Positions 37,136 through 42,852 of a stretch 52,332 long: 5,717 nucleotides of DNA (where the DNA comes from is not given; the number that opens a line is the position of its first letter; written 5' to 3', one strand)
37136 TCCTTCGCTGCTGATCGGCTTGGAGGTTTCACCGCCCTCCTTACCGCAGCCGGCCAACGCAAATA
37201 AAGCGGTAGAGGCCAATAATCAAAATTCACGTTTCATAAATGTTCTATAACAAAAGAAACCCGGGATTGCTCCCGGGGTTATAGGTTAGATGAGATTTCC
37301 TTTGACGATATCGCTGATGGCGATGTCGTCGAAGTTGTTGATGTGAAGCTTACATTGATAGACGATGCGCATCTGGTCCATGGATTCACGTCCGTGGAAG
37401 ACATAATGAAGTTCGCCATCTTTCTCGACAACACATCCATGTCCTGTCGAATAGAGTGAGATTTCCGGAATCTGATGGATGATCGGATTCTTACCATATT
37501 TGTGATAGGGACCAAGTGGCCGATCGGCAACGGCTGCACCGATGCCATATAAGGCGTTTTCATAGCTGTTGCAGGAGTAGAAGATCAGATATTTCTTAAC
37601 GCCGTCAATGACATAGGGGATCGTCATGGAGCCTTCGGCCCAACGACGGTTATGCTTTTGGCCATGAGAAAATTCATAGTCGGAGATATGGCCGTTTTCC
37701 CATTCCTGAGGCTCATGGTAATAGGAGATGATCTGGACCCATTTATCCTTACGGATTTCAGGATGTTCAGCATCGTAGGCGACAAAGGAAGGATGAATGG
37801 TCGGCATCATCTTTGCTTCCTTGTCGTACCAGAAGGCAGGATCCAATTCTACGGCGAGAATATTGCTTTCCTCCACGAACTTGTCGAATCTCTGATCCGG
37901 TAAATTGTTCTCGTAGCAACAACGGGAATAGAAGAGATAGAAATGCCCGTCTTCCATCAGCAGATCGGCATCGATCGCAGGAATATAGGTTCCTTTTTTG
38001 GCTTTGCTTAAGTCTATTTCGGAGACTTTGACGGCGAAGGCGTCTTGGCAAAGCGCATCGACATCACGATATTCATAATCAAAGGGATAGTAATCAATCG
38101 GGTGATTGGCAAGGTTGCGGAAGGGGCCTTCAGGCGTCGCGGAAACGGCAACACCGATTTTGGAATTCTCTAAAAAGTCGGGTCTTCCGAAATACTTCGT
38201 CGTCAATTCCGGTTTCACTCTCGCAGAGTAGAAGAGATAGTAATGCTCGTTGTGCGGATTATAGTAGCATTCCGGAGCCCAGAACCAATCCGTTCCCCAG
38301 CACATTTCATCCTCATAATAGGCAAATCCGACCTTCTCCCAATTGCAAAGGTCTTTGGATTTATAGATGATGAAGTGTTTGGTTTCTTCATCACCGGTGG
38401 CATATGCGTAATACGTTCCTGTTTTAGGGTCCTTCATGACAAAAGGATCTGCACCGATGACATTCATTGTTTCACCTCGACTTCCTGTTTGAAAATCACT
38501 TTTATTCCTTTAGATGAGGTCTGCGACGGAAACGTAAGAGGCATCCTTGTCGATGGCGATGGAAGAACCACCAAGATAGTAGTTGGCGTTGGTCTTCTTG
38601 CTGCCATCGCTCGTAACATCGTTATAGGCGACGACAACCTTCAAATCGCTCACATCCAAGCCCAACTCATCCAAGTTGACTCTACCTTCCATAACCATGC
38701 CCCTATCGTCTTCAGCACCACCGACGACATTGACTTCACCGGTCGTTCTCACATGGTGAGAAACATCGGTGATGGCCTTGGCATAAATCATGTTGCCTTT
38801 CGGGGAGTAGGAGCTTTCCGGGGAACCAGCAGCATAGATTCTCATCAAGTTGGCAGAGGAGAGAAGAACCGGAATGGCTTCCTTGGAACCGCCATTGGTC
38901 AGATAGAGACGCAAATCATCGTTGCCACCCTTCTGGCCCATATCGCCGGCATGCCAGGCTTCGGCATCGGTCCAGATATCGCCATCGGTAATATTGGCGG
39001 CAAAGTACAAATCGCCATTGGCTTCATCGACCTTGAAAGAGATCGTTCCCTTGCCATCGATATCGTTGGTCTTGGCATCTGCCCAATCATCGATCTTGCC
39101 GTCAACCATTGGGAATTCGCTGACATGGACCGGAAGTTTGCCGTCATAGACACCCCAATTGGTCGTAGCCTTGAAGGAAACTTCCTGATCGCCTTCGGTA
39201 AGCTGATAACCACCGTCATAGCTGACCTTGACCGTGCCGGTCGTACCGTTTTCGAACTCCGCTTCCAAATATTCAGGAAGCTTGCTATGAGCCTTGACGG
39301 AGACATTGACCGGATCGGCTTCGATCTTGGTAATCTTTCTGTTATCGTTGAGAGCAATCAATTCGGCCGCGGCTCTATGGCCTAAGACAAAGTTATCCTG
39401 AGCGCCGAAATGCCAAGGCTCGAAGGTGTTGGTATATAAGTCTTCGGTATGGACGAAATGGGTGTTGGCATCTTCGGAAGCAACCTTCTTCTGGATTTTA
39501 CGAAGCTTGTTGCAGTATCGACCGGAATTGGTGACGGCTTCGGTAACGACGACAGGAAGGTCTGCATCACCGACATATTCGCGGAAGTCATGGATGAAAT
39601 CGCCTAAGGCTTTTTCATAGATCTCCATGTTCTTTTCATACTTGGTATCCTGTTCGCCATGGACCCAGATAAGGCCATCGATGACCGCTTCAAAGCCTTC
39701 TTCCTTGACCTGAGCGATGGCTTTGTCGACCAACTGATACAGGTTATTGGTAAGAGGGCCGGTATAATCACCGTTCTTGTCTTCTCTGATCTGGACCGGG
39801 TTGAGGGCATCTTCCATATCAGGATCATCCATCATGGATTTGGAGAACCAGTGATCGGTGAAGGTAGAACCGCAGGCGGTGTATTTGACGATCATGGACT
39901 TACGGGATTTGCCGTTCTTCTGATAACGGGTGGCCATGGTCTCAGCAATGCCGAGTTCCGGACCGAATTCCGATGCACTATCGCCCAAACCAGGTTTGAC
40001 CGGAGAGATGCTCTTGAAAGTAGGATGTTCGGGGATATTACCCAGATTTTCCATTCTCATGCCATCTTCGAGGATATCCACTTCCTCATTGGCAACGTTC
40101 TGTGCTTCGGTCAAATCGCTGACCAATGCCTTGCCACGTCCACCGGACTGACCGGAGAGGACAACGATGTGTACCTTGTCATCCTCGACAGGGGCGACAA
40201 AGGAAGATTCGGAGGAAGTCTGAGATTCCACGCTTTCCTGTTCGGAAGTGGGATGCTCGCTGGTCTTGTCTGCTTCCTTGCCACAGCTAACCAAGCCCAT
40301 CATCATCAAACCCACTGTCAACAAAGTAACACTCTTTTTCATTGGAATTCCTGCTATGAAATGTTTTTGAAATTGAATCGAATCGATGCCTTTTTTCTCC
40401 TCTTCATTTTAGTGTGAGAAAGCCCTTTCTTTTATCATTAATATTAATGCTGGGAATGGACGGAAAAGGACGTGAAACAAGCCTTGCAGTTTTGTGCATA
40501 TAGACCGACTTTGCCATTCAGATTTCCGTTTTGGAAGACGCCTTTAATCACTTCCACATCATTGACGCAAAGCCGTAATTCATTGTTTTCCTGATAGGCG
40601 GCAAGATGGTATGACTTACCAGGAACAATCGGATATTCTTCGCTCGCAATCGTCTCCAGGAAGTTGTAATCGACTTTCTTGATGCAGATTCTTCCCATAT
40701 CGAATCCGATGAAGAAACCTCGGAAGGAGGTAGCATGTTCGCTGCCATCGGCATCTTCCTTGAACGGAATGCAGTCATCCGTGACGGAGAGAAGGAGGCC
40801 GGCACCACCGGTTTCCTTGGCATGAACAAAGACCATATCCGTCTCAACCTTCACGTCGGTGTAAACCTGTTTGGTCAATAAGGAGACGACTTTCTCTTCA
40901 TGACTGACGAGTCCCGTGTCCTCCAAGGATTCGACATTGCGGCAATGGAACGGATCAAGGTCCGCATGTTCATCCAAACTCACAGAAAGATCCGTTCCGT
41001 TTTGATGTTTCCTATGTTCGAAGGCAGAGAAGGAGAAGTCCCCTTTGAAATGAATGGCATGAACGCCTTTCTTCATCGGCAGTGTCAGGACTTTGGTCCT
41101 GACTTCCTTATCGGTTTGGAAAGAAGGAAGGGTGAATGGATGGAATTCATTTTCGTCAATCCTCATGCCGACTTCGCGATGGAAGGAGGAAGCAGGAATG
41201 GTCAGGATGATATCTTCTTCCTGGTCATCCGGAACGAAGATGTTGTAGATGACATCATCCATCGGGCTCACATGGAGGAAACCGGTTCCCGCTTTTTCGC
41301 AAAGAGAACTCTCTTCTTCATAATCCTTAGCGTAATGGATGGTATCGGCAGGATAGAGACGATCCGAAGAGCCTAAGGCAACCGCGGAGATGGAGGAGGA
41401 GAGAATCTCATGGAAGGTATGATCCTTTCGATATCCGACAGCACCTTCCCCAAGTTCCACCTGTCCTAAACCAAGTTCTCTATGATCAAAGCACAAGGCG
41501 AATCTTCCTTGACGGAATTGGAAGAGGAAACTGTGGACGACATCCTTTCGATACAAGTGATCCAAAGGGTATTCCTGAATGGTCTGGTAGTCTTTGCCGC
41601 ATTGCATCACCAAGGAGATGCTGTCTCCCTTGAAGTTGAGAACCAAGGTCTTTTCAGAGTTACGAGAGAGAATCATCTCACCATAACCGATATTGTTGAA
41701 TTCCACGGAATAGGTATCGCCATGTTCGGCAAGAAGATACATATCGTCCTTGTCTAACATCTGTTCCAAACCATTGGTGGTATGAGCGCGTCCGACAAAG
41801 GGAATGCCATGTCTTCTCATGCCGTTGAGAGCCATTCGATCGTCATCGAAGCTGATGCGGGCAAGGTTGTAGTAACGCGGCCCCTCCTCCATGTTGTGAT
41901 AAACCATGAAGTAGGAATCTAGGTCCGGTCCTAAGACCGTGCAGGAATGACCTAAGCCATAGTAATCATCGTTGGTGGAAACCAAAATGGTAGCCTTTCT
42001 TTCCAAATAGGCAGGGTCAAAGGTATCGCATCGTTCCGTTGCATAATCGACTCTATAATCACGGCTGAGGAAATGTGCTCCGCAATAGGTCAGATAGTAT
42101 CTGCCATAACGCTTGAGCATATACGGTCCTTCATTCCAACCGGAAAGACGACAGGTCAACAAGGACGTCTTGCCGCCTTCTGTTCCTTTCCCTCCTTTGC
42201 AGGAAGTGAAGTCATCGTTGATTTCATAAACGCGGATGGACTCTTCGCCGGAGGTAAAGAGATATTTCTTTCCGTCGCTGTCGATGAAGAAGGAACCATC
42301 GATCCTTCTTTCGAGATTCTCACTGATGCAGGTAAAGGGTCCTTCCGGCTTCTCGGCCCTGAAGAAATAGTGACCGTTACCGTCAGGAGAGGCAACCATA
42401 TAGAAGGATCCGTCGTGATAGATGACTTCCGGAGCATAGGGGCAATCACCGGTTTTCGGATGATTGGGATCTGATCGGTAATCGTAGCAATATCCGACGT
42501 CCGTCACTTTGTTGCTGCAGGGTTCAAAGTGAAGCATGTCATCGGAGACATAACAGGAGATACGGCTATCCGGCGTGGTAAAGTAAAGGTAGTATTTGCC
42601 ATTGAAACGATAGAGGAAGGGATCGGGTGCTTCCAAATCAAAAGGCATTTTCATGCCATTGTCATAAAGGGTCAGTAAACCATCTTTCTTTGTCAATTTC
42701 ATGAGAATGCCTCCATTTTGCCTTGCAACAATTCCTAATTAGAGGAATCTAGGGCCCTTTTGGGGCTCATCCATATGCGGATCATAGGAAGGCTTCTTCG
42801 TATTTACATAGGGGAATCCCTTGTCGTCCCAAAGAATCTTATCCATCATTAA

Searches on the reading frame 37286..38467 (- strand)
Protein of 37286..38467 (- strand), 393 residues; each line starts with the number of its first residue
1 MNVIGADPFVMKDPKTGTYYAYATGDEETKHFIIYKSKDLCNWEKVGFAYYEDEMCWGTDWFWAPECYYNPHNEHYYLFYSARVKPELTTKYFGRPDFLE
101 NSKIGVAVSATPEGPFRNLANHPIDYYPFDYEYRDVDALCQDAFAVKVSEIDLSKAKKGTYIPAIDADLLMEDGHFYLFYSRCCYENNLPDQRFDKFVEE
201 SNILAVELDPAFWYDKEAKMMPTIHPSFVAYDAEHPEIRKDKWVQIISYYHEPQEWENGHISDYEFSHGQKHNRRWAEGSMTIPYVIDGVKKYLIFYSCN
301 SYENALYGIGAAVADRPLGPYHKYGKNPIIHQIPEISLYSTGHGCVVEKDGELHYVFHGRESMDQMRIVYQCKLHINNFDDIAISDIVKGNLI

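Call 10: search_protein_families(library=pfam, proteins=[window:37286-38467:-], max_evalue=0.001)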
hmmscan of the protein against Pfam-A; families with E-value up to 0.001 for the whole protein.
window:37286-38467:- (393 aa): 1 family
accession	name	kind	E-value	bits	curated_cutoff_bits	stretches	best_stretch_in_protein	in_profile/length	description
PF04616.20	Glyco_hydro_43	-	1.5e-26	93.9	32.2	2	5-125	10-116/288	Glycosyl hydrolases family 43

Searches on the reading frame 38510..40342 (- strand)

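Call 10: search_protein_families(library=pfam, proteins=[window:38510-40342:-], max_evalue=0.001)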
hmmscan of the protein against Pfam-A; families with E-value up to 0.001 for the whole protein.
window:38510-40342:- (610 aa): 1 family
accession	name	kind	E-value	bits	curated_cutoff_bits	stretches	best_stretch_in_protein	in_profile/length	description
PF03629.24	SASA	-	3.7e-21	76.2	24.8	1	57-329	2-225/226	Carbohydrate esterase, sialic acid-specific acetylesterase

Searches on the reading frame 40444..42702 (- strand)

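Call 10: search_protein_families(library=pfam, proteins=[window:40444-42702:-], max_evalue=0.001)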
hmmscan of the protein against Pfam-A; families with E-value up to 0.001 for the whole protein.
window:40444-42702:- (752 aa): 1 family
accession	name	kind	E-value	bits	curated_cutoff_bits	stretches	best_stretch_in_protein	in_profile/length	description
PF04616.20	Glyco_hydro_43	-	4.1e-36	125.3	32.2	1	24-282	9-273/288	Glycosyl hydrolases family 43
